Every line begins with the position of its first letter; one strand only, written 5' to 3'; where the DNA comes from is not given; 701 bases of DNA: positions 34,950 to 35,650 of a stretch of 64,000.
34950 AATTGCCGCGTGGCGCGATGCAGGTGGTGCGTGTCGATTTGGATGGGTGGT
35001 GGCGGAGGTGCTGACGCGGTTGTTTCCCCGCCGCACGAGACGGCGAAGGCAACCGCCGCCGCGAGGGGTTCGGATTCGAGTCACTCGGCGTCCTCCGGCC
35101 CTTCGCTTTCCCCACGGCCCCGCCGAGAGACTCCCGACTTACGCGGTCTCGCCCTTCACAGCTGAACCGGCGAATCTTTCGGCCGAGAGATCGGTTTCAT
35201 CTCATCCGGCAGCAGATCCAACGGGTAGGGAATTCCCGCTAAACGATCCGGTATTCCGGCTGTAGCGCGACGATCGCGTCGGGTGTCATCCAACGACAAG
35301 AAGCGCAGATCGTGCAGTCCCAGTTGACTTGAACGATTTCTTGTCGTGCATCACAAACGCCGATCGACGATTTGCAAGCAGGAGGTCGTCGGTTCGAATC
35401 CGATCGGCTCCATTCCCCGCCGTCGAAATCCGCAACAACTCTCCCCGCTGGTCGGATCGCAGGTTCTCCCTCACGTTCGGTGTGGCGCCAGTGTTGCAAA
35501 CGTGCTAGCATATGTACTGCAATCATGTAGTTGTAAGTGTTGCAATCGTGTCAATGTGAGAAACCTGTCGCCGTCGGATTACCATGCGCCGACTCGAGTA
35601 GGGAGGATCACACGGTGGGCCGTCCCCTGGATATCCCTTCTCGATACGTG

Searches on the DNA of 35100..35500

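Call 91: search_rna_families(source=window, start=35100, end=35500, threshold=evalue, max_evalue=1)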
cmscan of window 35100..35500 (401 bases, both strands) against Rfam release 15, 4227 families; matches with E-value up to 1: 0.
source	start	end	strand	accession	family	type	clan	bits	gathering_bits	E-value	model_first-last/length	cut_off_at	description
